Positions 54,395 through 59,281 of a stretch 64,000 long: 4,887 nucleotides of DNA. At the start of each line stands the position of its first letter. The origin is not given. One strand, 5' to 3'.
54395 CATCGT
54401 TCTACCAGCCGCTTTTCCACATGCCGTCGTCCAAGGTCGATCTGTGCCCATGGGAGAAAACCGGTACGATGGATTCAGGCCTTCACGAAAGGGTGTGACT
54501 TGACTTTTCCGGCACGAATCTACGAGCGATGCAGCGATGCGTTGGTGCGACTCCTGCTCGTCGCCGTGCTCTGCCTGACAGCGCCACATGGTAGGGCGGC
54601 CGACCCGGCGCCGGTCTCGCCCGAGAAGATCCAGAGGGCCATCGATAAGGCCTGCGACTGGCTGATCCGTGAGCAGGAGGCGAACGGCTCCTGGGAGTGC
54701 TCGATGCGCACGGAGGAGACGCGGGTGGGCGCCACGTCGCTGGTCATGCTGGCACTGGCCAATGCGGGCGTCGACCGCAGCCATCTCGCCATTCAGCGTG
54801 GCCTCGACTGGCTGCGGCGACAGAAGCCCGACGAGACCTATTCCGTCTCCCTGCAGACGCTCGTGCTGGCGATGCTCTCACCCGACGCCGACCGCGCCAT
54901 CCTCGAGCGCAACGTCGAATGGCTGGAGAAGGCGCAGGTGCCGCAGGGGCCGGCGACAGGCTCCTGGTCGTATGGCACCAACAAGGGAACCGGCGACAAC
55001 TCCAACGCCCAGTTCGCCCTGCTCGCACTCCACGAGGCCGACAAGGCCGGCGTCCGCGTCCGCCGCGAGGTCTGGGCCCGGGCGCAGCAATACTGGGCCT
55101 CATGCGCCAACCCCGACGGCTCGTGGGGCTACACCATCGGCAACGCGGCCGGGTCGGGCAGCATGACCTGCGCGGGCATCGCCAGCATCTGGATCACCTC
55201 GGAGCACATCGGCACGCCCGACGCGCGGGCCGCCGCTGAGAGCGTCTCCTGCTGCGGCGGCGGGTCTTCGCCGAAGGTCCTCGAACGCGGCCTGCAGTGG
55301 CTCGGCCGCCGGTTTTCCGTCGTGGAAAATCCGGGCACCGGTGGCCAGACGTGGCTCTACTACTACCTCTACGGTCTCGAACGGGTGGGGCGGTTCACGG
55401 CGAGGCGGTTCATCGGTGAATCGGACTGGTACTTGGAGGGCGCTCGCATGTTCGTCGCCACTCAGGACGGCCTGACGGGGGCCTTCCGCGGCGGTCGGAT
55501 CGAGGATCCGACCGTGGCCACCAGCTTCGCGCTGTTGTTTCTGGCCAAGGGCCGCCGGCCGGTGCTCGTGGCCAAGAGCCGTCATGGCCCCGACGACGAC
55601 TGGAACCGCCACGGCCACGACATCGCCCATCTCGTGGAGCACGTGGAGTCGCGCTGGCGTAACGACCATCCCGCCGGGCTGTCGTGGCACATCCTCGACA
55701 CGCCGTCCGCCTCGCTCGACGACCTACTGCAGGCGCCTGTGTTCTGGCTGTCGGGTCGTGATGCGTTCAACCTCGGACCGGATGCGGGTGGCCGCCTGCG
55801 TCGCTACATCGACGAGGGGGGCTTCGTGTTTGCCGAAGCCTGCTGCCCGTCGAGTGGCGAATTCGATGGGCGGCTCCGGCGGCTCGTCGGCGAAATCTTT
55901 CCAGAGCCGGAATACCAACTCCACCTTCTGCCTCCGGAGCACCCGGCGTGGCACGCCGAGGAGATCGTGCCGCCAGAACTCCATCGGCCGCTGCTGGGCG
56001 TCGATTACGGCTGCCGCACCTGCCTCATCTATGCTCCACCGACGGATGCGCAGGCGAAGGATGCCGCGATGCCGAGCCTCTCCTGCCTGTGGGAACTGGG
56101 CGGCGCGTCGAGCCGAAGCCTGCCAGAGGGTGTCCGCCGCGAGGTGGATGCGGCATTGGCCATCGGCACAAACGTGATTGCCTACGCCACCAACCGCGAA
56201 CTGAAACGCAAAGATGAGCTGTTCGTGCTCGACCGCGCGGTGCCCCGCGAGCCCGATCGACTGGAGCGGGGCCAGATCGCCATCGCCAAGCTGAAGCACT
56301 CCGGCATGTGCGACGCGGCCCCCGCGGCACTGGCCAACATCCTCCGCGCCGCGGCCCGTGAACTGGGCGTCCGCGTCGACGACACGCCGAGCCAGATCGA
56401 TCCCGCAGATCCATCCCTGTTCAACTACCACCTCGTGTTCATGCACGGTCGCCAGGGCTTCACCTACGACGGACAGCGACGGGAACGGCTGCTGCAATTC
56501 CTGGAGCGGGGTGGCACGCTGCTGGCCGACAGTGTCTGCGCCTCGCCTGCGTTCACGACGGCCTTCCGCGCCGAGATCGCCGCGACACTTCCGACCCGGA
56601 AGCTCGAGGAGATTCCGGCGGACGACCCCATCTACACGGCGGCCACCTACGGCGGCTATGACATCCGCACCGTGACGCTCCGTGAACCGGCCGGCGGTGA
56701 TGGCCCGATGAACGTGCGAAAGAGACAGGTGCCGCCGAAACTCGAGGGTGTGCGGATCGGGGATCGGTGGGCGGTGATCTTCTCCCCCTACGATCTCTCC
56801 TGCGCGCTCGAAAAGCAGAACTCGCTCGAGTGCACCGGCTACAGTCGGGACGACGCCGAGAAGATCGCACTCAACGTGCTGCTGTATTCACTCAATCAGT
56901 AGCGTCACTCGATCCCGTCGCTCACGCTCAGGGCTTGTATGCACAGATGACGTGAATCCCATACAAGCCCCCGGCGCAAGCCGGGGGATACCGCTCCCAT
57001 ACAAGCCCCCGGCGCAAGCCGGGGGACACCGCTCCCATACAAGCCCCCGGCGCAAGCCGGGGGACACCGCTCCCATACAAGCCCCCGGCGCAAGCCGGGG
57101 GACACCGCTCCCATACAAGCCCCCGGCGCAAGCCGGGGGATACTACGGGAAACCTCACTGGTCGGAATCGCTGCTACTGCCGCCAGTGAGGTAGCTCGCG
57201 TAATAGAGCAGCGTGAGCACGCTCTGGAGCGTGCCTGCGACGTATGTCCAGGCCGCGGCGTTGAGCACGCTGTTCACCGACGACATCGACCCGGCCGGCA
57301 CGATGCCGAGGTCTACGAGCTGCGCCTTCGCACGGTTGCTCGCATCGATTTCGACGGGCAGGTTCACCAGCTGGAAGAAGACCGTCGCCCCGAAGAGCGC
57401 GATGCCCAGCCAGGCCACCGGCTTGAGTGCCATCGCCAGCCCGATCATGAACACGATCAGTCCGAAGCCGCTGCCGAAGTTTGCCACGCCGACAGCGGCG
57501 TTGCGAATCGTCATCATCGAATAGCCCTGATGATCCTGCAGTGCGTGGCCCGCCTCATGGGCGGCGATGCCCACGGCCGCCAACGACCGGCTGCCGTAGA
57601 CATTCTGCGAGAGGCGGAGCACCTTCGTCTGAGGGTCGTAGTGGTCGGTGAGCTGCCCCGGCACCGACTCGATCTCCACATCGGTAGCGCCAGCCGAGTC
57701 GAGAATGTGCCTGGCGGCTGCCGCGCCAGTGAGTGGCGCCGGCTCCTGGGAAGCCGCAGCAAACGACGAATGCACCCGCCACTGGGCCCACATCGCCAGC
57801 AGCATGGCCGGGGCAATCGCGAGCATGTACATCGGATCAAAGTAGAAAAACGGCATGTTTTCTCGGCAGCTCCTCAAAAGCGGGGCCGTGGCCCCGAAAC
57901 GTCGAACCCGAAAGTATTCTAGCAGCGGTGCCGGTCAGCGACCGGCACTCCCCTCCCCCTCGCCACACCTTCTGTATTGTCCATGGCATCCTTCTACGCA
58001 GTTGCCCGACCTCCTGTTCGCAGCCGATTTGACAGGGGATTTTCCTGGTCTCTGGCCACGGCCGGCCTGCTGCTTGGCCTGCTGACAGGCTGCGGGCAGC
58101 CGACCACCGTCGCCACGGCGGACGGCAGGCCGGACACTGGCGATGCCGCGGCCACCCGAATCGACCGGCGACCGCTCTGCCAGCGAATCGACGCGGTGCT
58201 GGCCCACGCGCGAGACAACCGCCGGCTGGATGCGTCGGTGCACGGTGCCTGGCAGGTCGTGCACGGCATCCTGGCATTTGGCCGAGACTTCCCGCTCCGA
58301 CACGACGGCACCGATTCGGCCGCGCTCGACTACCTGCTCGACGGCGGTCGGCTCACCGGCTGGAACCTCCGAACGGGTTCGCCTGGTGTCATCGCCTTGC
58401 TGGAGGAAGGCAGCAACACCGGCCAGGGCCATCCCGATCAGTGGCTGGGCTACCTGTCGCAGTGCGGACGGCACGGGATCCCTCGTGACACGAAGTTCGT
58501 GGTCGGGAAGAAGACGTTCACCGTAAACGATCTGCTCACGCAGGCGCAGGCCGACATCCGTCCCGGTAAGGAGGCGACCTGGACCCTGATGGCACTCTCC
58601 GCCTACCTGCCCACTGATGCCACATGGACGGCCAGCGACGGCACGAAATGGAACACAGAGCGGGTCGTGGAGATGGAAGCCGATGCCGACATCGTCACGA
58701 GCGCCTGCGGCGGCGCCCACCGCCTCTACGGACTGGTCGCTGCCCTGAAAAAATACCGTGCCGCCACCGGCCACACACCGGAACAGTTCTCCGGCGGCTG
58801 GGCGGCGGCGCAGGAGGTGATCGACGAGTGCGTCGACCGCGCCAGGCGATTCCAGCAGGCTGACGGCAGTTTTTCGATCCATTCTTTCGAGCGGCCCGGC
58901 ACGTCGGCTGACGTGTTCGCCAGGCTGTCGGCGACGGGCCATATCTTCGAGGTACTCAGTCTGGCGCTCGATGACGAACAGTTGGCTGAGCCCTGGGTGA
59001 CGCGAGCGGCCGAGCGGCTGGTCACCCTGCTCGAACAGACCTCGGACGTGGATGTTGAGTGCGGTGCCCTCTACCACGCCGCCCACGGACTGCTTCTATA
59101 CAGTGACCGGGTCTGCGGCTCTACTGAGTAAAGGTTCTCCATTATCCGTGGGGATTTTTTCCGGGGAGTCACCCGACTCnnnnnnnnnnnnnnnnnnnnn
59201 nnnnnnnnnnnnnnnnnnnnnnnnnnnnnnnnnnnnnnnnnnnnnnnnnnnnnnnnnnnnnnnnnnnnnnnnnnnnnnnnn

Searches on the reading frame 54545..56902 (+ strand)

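Call 78: search_protein_families(library=pfam, proteins=[window:54545-56902:+], max_evalue=0.001)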
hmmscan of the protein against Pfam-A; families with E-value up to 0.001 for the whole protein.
window:54545-56902:+ (785 aa): 3 families
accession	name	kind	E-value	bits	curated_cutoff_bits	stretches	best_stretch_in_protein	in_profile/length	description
PF13709.12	DUF4159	-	7e-53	179.6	25.9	2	580-783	2-202/202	Domain of unknown function (DUF4159)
PF13243.12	SQHop_cyclase_C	-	1.8e-09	37.5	26.1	1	28-96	156-223/319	Squalene-hopene cyclase C-terminal domain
PF00432.27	Prenyltrans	-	0.00032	20.6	26.5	0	96-219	77-191/304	Prenyltransferase alpha-alpha toroid domain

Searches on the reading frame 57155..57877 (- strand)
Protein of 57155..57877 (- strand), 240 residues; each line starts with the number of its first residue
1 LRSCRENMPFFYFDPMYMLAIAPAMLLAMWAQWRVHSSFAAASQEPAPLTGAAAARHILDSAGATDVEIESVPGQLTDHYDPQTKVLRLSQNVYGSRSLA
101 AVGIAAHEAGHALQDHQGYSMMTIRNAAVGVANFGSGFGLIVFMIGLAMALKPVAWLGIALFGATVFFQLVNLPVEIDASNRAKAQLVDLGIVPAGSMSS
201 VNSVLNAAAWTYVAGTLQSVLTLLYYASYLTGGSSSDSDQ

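Call 3: search_protein_families(library=pfam, proteins=[window:57155-57877:-], max_evalue=1)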
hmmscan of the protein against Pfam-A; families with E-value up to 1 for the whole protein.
window:57155-57877:- (240 aa): 3 families
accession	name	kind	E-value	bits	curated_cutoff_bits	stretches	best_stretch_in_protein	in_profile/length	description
PF04298.18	Zn_peptidase_2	-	3.6e-77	259.2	27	1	17-228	1-215/218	Putative neutral zinc metallopeptidase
PF01435.24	Peptidase_M48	-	0.041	14.2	20.3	1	103-134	67-99/186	Peptidase family M48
PF03481.19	Sua5_C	-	0.18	12.8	22.9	1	66-92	21-47/136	Threonylcarbamoyl-AMP synthase, C-terminal domain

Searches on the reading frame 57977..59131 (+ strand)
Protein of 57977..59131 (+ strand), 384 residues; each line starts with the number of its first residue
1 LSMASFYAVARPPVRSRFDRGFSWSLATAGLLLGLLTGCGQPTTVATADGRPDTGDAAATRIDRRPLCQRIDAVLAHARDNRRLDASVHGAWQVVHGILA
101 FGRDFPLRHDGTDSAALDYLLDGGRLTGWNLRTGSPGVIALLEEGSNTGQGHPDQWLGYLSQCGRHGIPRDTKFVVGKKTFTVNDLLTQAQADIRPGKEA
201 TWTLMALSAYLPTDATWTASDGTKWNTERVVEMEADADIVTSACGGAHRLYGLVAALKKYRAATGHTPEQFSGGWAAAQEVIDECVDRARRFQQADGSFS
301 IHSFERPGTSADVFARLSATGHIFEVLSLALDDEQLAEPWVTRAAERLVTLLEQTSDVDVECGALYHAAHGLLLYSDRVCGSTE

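Call 3: search_protein_families(library=pfam, proteins=[window:57977-59131:+], max_evalue=1)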
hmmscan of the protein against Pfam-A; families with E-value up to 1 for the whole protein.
window:57977-59131:+ (384 aa): 0 families

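Call 4: search_protein_families(library=ncbifam, proteins=[window:57977-59131:+], max_evalue=1)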
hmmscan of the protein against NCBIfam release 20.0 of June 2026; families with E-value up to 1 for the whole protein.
window:57977-59131:+ (384 aa): 1 family
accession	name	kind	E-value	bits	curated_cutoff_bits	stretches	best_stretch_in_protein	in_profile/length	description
NF033216.1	lipo_YgdI_YgdR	subfamily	0.0042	17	42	1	26-51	6-31/71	YgdI/YgdR family lipoprotein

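Call 71: search_solved_structures(query=window:57977-59131:+, max_evalue=1)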
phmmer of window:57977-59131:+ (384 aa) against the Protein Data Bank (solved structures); distinct sequences matched with E-value up to 1: 1.
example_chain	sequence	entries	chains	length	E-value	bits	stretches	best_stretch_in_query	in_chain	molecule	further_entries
7avh_A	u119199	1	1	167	0.049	15.8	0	182-224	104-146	LPXTG cell wall surface protein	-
